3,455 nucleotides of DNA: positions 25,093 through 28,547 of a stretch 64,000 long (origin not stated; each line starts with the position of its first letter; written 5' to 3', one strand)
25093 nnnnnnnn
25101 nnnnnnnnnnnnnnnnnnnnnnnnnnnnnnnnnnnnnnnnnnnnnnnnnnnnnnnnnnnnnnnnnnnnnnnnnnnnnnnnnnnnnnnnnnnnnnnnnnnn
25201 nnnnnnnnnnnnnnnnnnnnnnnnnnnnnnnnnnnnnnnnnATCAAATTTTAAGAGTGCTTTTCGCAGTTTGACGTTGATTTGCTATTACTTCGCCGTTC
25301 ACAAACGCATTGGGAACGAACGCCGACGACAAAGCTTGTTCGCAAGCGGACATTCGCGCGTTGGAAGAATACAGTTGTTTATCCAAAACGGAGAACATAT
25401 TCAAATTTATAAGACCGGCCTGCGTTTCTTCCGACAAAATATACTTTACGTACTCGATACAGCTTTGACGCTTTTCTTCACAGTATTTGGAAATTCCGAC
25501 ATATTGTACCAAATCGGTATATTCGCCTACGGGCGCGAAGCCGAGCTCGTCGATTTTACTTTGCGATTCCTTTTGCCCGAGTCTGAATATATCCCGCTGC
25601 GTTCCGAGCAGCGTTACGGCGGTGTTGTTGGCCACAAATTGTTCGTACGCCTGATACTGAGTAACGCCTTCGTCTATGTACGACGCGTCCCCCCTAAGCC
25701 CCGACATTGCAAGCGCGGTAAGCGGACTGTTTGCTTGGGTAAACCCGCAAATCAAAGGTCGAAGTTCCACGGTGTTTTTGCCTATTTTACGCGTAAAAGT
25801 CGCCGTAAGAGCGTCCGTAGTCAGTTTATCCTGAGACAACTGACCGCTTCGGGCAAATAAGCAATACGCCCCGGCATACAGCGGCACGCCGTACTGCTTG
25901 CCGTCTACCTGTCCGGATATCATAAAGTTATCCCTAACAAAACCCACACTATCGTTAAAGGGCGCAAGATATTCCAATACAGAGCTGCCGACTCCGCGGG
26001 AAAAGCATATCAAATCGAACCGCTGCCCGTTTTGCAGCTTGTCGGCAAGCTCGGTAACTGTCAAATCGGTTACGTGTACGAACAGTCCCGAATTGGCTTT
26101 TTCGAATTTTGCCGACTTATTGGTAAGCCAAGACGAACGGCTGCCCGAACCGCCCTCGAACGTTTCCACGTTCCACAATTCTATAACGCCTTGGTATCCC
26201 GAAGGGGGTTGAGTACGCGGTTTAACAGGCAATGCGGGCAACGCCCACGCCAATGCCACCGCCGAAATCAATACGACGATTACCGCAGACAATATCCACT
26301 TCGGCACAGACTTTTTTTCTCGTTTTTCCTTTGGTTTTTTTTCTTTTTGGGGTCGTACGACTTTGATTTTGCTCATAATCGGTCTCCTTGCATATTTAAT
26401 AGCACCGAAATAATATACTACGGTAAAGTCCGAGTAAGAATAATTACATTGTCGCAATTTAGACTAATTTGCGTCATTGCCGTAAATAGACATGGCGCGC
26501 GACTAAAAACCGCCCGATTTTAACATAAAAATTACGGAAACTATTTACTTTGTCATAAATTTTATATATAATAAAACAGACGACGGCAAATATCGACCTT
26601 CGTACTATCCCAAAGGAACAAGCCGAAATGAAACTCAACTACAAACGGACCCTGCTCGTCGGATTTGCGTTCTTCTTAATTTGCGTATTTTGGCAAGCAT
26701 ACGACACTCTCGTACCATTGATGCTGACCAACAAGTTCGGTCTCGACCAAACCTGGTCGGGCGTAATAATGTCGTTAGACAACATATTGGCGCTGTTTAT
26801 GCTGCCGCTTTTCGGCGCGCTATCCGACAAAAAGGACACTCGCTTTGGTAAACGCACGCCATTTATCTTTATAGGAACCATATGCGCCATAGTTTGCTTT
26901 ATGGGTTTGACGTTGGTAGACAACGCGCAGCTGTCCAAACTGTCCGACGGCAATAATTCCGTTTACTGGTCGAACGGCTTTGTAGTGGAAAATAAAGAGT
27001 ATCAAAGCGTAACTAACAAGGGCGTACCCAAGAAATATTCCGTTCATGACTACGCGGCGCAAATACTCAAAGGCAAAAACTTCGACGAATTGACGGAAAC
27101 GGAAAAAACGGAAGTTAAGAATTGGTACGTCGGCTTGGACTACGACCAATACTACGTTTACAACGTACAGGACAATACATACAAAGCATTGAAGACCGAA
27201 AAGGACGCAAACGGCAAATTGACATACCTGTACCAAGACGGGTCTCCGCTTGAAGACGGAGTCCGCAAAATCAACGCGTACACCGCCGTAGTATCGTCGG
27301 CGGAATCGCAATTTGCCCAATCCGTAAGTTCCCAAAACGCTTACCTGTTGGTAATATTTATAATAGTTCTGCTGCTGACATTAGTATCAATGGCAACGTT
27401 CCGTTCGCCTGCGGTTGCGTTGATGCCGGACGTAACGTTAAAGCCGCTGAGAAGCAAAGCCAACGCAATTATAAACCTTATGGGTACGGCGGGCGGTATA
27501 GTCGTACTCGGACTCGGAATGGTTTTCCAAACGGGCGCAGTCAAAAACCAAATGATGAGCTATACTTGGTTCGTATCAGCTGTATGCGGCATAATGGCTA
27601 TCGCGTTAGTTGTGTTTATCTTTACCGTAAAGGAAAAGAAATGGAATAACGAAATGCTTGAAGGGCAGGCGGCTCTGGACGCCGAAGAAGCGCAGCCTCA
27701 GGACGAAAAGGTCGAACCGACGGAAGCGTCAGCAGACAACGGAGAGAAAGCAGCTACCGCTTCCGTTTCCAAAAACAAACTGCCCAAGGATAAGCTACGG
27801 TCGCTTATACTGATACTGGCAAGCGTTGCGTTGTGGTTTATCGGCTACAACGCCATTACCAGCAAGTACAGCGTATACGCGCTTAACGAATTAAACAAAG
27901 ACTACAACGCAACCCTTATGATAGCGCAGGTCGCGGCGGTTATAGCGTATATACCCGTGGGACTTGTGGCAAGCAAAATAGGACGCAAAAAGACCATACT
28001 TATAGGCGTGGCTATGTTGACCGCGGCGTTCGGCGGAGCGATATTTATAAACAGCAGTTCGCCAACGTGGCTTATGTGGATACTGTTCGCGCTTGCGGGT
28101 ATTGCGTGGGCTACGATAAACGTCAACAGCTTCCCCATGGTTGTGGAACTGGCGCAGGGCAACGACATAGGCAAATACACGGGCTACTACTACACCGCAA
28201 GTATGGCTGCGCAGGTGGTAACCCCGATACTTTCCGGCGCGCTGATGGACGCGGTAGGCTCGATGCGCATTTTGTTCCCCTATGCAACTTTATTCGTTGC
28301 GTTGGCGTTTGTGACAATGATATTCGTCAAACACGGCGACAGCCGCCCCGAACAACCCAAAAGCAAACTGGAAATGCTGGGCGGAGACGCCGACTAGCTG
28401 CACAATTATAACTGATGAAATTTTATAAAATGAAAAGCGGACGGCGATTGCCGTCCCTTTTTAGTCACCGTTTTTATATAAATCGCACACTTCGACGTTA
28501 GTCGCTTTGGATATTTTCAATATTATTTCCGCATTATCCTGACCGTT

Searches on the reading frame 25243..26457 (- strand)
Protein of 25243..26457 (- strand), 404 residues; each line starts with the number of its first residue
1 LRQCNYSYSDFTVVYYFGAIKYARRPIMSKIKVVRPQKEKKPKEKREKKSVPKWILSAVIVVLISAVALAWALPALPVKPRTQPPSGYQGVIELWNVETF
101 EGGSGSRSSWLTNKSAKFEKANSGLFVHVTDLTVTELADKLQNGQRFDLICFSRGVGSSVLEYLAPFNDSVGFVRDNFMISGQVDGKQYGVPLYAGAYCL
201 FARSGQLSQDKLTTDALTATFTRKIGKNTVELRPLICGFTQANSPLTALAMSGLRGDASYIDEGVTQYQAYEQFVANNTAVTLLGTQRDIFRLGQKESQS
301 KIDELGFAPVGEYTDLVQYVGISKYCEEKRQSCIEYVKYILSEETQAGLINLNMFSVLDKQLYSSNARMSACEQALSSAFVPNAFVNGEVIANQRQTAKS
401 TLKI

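Call 71: search_protein_families(library=pfam, proteins=[window:25243-26457:-], max_evalue=0.0001)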
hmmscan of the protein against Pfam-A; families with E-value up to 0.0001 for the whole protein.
window:25243-26457:- (404 aa): 0 families

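Call 72: search_protein_families(library=pfam, proteins=[window:25243-26457:-], max_evalue=0.01)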
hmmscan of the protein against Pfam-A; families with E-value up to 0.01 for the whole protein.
window:25243-26457:- (404 aa): 1 family
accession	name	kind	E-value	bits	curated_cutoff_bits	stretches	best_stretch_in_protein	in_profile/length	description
PF13416.11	SBP_bac_8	-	0.00024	21.4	27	1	116-244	4-134/279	Bacterial extracellular solute-binding protein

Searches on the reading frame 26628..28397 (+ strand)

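Call 71: search_protein_families(library=pfam, proteins=[window:26628-28397:+], max_evalue=0.0001)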
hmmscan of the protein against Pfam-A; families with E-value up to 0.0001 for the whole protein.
window:26628-28397:+ (589 aa): 5 families
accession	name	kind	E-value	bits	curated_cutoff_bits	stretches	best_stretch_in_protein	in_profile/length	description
PF07690.21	MFS_1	-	7.8e-35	120.8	33.4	3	430-577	38-180/347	Major Facilitator Superfamily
PF12832.13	MFS_1_like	-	8.3e-18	65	25.2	1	35-546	27-368/373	MFS_1 like family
PF13347.12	MFS_2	-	2.2e-17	63.2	27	2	17-96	8-87/427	MFS/sugar transport protein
PF00083.30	Sugar_tr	-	1e-10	41.6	22.3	1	266-569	127-439/452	Sugar (and other) transporter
PF11700.14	ATG22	-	2.9e-06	26.7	24.1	1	285-575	200-480/482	Vacuole effluxer Atg22 like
